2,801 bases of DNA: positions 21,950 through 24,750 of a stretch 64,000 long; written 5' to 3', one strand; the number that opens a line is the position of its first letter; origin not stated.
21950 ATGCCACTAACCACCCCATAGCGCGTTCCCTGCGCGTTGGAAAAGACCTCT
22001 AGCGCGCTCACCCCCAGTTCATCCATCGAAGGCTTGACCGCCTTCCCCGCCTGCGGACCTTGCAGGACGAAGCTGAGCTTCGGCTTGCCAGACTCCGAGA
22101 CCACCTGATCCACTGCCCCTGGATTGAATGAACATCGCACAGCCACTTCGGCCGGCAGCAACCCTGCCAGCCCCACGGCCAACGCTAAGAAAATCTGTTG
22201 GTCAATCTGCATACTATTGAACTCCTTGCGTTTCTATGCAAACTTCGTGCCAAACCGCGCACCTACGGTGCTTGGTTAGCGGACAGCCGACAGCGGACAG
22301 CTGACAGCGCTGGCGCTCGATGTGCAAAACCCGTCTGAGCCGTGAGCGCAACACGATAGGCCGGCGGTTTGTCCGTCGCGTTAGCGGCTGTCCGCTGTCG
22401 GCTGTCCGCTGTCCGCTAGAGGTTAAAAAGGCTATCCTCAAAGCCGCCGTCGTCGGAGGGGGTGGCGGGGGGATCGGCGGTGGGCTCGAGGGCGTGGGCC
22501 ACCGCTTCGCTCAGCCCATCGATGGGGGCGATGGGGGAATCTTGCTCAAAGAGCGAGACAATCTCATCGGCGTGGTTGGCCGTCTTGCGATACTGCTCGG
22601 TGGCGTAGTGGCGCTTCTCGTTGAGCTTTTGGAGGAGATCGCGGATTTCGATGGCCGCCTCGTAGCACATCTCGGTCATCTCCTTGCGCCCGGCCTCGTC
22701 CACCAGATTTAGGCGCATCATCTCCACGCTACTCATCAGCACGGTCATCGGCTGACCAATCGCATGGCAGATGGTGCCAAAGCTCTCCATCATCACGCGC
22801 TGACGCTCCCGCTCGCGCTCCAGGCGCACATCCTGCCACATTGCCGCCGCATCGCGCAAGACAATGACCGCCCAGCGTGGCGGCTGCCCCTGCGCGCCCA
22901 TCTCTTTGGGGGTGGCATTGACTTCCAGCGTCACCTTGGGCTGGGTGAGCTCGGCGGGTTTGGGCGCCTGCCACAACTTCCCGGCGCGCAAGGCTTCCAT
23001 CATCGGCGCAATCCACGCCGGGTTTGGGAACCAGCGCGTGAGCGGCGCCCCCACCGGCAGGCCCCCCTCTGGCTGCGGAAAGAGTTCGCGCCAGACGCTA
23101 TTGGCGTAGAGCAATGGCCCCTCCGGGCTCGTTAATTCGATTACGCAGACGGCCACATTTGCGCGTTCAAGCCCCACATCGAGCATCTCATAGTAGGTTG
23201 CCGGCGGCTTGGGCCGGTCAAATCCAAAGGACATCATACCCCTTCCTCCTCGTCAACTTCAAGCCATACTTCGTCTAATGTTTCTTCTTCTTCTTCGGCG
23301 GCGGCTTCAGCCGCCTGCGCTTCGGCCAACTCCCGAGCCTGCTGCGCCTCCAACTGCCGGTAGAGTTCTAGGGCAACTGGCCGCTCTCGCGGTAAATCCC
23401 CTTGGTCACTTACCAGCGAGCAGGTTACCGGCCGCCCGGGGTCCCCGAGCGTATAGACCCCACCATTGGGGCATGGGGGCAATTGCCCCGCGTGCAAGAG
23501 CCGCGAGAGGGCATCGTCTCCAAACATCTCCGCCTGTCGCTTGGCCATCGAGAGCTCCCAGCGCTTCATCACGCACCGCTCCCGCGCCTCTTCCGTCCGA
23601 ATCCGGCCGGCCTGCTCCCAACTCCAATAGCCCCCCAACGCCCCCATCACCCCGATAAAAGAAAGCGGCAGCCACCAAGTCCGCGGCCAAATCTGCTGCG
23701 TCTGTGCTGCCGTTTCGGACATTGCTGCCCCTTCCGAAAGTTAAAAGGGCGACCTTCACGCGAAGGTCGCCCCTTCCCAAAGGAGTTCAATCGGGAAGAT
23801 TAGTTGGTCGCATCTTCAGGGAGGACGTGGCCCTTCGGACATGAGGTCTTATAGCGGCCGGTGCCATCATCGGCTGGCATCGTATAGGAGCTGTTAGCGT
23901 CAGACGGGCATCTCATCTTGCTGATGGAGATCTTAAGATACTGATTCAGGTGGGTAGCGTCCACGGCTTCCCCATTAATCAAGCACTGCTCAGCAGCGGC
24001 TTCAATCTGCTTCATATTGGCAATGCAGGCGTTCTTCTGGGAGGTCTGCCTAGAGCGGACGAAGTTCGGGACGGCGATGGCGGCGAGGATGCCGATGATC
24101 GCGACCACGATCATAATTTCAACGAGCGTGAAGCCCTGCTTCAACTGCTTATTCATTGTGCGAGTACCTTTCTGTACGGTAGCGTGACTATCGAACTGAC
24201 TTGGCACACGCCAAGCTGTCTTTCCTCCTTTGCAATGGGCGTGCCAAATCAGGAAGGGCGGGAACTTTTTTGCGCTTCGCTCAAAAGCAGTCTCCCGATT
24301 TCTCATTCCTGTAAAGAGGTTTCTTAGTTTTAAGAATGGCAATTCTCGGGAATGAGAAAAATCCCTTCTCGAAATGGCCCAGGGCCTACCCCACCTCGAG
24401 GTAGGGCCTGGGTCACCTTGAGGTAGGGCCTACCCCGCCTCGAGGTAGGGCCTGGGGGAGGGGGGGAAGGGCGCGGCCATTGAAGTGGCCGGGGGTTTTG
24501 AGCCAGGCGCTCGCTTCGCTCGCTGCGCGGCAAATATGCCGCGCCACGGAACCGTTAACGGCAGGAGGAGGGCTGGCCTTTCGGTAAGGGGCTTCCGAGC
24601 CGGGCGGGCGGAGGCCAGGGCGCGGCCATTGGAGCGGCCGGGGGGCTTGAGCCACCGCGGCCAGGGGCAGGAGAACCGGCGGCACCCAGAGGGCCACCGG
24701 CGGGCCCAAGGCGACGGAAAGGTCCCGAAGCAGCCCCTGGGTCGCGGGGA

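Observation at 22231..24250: Two textbook sigma-54 promoters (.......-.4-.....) in front of the pilin gene and of the pilM-secretin operon, with rpoN and a PilR-like activator in the same window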

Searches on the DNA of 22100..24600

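Call 34: search_rna_families(source=window, start=22100, end=24600, threshold=evalue, max_evalue=1)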
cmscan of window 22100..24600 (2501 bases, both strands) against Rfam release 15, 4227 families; matches with E-value up to 1: 0.
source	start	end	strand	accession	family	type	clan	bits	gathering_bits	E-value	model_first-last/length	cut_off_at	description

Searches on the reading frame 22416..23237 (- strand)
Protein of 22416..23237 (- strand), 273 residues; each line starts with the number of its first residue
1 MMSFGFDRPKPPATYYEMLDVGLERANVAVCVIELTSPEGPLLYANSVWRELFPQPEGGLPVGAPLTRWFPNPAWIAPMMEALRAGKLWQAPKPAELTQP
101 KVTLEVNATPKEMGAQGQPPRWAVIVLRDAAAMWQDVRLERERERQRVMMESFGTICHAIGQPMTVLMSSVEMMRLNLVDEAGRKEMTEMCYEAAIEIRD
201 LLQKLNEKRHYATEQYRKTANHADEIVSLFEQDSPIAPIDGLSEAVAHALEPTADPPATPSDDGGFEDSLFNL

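Call 6: search_protein_families(library=pfam, proteins=[window:22416-23237:-], max_evalue=0.01)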
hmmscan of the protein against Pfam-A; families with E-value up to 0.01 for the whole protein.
window:22416-23237:- (273 aa): 0 families

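Call 16: find_homologous_proteins(query=window:22416-23237:-, max_evalue=0.001)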
Query window:22416-23237:- (273 aa): 6 proteins with E <= 0.001 among 2311 candidates.
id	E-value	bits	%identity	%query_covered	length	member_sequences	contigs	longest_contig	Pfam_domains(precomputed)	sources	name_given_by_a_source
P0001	1.5e-179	613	99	100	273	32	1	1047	-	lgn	-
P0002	2.5e-151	521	84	100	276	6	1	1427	-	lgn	-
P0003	1.4e-146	505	81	100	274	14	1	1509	-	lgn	-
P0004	1.1e-145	502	82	100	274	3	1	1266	-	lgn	-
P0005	7.4e-101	355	62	100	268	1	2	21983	-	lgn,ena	-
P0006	1.3e-81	292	55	95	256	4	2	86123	-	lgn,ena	-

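Call 17: find_encoding_contigs(protein=P0005, flank=10000, max_places=4)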
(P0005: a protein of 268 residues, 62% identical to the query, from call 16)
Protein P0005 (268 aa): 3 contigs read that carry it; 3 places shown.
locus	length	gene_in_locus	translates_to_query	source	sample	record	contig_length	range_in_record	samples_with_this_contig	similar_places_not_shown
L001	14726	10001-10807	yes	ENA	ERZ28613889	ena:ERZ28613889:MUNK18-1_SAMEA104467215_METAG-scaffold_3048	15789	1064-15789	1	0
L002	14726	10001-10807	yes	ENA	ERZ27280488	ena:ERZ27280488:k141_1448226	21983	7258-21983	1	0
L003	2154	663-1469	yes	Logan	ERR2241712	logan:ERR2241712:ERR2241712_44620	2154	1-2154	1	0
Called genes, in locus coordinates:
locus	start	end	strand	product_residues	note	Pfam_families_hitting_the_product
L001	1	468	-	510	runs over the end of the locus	?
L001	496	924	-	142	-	PF01502:PRA-CH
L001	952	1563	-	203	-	PF03938:OmpH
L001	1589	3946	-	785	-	PF07244:POTRA, PF01103:Omp85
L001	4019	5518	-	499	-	PF00772:DnaB, PF03796:DnaB_C, PF13481:AAA_25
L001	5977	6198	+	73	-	PF01176:eIF-1a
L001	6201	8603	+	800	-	PF02638:GHL10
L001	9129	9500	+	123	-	PF07963:N_methyl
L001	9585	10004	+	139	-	-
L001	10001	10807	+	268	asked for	-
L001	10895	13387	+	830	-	PF13385:Laminin_G_3 (weak)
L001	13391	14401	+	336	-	-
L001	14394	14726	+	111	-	?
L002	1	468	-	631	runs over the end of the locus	PF13641:Glyco_tranf_2_3 (weak), PF00535:Glycos_transf_2, PF10111:Glyco_tranf_2_2 (faint), PF12804:NTP_transf_3 (weak), PF00535:Glycos_transf_2, PF13632:Glyco_trans_2_3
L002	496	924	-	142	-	PF01502:PRA-CH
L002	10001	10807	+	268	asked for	-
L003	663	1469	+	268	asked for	-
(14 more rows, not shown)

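Call 18: find_encoding_contigs(protein=P0006, flank=10000, max_places=4)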
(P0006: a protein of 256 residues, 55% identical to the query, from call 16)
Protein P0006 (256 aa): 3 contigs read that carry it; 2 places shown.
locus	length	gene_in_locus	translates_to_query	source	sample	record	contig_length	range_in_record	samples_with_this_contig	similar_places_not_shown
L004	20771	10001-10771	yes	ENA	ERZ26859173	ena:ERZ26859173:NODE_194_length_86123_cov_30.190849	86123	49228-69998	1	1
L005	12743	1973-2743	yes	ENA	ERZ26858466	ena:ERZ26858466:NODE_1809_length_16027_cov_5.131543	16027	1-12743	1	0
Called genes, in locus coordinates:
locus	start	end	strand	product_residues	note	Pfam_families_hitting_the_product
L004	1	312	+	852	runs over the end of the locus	PF00933:Glyco_hydro_3, PF01915:Glyco_hydro_3_C, PF14310:Fn3-like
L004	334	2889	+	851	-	PF00933:Glyco_hydro_3, PF01915:Glyco_hydro_3_C, PF14310:Fn3-like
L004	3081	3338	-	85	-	PF00312:Ribosomal_S15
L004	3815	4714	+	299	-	PF00288:GHMP_kinases_N, PF08544:GHMP_kinases_C (faint)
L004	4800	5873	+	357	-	PF13692:Glyco_trans_1_4 (weak)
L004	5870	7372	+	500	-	PF21211:FkbH_N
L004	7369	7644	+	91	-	PF00550:PP-binding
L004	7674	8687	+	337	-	PF00108:Thiolase_N (weak), PF08545:ACP_syn_III, PF08541:ACP_syn_III_C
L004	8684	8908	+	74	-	PF00550:PP-binding (weak)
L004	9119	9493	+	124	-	PF07963:N_methyl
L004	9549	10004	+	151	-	-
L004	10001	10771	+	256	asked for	-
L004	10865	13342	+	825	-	PF13385:Laminin_G_3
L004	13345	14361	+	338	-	-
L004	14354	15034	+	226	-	-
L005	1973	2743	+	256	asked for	-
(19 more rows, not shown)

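Call 26: find_related_loci(query=A1, collection=genome_contigs, flank=10000)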
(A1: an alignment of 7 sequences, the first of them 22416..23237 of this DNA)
Query A1 (273 aa) in genome_contigs; peptide patterns used: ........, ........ (x = any residue, [..] = any of these).
69 stretches matched a pattern; 4 encode a relative of the query (tblastn E <= 1e-3); 4 distinct loci.
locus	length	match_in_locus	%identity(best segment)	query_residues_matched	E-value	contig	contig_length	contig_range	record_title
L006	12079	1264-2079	93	1-273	9e-165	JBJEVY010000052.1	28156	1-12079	MAG: Candidatus Spyradenecus sp. isolate MAHA01_bin.015 NODE_226_length_28156_cov_8.358955, whole genome shotgun sequenc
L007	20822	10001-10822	84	1-273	3e-147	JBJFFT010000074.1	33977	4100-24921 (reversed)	MAG: Candidatus Spyradenecus sp. isolate EHIM02_bin.006 NODE_209_length_33977_cov_6.955810, whole genome shotgun sequenc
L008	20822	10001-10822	81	1-273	3e-139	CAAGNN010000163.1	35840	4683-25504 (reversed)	MAG TPA_asm: Kiritimatiellae bacterium, isolate HGM23427, WGS project CAAGNN010000000 data, contig: SRS476839_99_k119_32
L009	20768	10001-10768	54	1-260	7e-88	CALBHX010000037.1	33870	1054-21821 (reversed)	MAG TPA_asm: uncultured Lentisphaeraceae bacterium isolate SRR1747054_bin.45_CONCOCT_v1.1_MAG genome assembly, contig: E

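Call 39: search_protein_families(library=ncbifam, proteins=[window:22416-23237:-], max_evalue=0.01)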
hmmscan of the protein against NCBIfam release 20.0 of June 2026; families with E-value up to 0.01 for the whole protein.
window:22416-23237:- (273 aa): 0 families

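Call 49: search_solved_structures(query=window:22416-23237:-, max_evalue=10)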
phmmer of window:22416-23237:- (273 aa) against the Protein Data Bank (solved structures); distinct sequences matched with E-value up to 10: 3.
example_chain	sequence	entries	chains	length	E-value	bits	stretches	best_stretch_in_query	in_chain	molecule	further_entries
8dt0_A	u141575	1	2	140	0.093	15.6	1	156-251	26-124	Scaffolding protein functional sites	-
4jas_A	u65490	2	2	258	0.64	12.8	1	137-207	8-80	Histidine kinase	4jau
3a0r_A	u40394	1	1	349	0.69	12.7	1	121-198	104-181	Sensor protein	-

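Call 59: predict_structure(alignment_id=A1)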
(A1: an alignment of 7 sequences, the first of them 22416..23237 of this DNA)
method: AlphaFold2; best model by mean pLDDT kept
length: 273 residues; sequences in the alignment: 7
mean_pLDDT: 67.3   pTM: 0.48
mean pLDDT of the five models: 67.3, 66.5, 65.3, 58.9, 46.5
residues with pLDDT >= 90: 0; 70-90: 153; 50-70: 58; < 50: 62
segments of 3 or more residues with pLDDT < 50: 1-10, 222-273
pLDDT, mean of each block of 10 residues (from residue 1): 40 66 76 83 84 72 77 84 85 75 81 63 83 63 66 76 84 85 84 83 77 60 46 36 35 34 30 31
secondary structure, 60 per line:
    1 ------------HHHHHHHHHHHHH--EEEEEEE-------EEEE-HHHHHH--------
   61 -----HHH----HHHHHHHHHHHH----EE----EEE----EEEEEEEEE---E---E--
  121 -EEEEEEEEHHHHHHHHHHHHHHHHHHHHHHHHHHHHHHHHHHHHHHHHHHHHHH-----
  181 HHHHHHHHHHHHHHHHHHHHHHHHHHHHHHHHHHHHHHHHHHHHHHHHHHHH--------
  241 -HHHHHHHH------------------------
elements in order: H13-25 E28-34 E42-45 H47-52 H73-84 E95-97 E102-110 E122-129 H130-175 H181-232 H242-249

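Call 61: fold_search(model_id=the predicted structure, library=pdb)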
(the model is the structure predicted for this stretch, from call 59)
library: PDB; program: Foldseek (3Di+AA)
matches with E <= 10: 868; with E <= 0.001: 146
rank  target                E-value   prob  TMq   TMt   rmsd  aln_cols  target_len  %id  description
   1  8a3u                  5.1e-07  1.00  0.31  0.25  11.5       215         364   16  Crystal structure of a chimeric LOV-Histidine kinase SB2F1 (symmetrical variant, trigonal form with short c-axis) (released 2023-12-20)
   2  8a7f_B                6.5e-07  1.00  0.33  0.25  11.6       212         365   16  Crystal structure of a chimeric LOV-Histidine kinase SB2F1-I66R mutant (asymmetrical variant, trigonal form with long  (released 2024-01-10)
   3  4gcz_B                7.3e-07  1.00  0.34  0.25  12.5       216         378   12  Structure of a blue-light photoreceptor (released 2013-06-19)
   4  4gcz_A                7.7e-07  1.00  0.33  0.26  11.0       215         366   16  Structure of a blue-light photoreceptor (released 2013-06-19)
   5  8a6x_B                1.1e-06  1.00  0.32  0.25  11.1       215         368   15  Crystal structure of a chimeric LOV-Histidine kinase SB2F1 (asymmetrical variant, trigonal form with long c axis) (released 2024-01-10)
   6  8a52_A                1.3e-06  1.00  0.31  0.24  11.7       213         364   15  Crystal structure of a chimeric LOV-Histidine kinase SB2F1 (asymmetrical variant, trigonal form with long c-axis) (released 2023-12-27)
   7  8a7h_A                3.1e-06  1.00  0.31  0.25  11.6       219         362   15  Crystal structure of a chimeric LOV-Histidine kinase SB2F1-I66R mutant (light state; asymmetrical variant, trigonal fo (released 2024-01-10)
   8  8a7f_A                3.2e-06  1.00  0.32  0.25  11.6       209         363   15  Crystal structure of a chimeric LOV-Histidine kinase SB2F1-I66R mutant (asymmetrical variant, trigonal form with long  (released 2024-01-10)
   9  4hj6_B                4.6e-06  1.00  0.32  0.45  24.8       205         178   15  Crystal Structure of Rhodobacter Sphaeroides LOV protein (released 2013-01-16)
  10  7tcd                  8.0e-06  1.00  0.30  0.20  20.5       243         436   14  LOV2-DARPIN fusion: D13 (released 2023-07-05)
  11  9vf7_B                8.4e-06  1.00  0.33  0.58   6.5       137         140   20  Structure of Meiothermus ruber Mrub_1259 LOV domain with N- and C-terminal alpha helices (MrLOVe) (released 2025-06-25)
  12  4wuj_D                9.5e-06  1.00  0.30  0.54   7.9       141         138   17  Structural Biochemistry of a Fungal LOV Domain Photoreceptor Reveals an Evolutionarily Conserved Pathway Integrating B (released 2015-01-14)
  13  9vf7_C                1.0e-05  1.00  0.32  0.58   6.7       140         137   18  Structure of Meiothermus ruber Mrub_1259 LOV domain with N- and C-terminal alpha helices (MrLOVe) (released 2025-06-25)
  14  7tal                  1.0e-05  1.00  0.30  0.39  20.8       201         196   17  LOV2-DARPIN fusion : D4_deltaDARP (released 2023-07-05)
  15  9vf7_A                1.1e-05  1.00  0.34  0.58   7.3       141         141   19  Structure of Meiothermus ruber Mrub_1259 LOV domain with N- and C-terminal alpha helices (MrLOVe) (released 2025-06-25)
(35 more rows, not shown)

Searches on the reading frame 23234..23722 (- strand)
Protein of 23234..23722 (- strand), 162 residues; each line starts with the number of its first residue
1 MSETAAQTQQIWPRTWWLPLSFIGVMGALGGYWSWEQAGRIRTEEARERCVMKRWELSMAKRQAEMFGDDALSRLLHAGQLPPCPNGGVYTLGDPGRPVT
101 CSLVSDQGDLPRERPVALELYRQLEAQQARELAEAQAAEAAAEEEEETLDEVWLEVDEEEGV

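Call 6: search_protein_families(library=pfam, proteins=[window:23234-23722:-], max_evalue=0.01)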
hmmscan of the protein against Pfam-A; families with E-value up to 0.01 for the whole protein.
window:23234-23722:- (162 aa): 0 families

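Call 39: search_protein_families(library=ncbifam, proteins=[window:23234-23722:-], max_evalue=0.01)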
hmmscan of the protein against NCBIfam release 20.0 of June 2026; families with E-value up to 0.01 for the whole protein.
window:23234-23722:- (162 aa): 0 families

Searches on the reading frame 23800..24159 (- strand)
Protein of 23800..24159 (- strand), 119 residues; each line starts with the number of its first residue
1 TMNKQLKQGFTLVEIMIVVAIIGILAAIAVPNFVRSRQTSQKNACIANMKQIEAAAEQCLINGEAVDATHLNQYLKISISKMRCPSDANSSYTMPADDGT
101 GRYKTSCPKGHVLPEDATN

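Call 6: search_protein_families(library=pfam, proteins=[window:23800-24159:-], max_evalue=0.01)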
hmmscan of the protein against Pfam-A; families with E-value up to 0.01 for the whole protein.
window:23800-24159:- (119 aa): 1 family
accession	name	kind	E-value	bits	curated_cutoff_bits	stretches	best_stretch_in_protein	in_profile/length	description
PF07963.17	N_methyl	-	5.6e-09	35.7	21.2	1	7-30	4-27/27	Prokaryotic N-terminal methylation motif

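Call 39: search_protein_families(library=ncbifam, proteins=[window:23800-24156:-], max_evalue=0.01)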
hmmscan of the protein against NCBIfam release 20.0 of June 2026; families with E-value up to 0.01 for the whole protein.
window:23800-24156:- (118 aa): 13 families
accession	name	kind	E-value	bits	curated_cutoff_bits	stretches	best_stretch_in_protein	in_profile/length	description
NF041775.1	typeIV_PilA_Myxo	equivalog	1.7e-13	51.1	400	1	6-55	10-59/214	type IV pilin protein PilA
NF040999.1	pilin_ComGC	equivalog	8.5e-12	45.1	75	1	7-63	2-58/84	competence type IV pilus major pilin ComGC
TIGR01710.1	typeII_sec_gspG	equivalog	1.3e-10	41.4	88.85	1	7-60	1-54/134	type II secretion system major pseudopilin GspG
NF007862.0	PRK10574.1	equivalog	4e-10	40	138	1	5-67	3-65/145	prepilin peptidase-dependent pilin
TIGR02532.1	IV_pilin_GFxxxE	domain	3.4e-09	36.2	16.3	1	6-29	1-24/24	prepilin-type N-terminal cleavage/methylation domain-containing protein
TIGR01708.2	typeII_sec_gspH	equivalog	3.7e-09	36.8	80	1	7-64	2-60/169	type II secretion system minor pseudopilin GspH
TIGR02596.1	TIGR02596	subfamily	2e-06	28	70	1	9-58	1-51/196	Verru_Chthon cassette protein D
NF041013.1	T4P_ComGE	equivalog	6.8e-06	26.1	49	1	7-43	4-40/83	competence type IV pilus minor pilin ComGE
NF007800.0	PRK10506.1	equivalog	0.00019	21.3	158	1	4-42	6-44/163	prepilin peptidase-dependent protein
NF009245.0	PRK12599.1-4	equivalog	0.00077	19.7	114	1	5-54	58-108/121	cation:proton antiporter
NF040982.1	ComGD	equivalog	0.0011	19.4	70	1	7-73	2-69/139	competence type IV pilus minor pilin ComGD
TIGR02599.1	TIGR02599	subfamily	0.0054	16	256.5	1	8-83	1-74/361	Verru_Chthon cassette protein C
TIGR04533.1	cyanosortB_assc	equivalog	0.0088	15.3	65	1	8-59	5-56/221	cyanoexosortase B system-associated protein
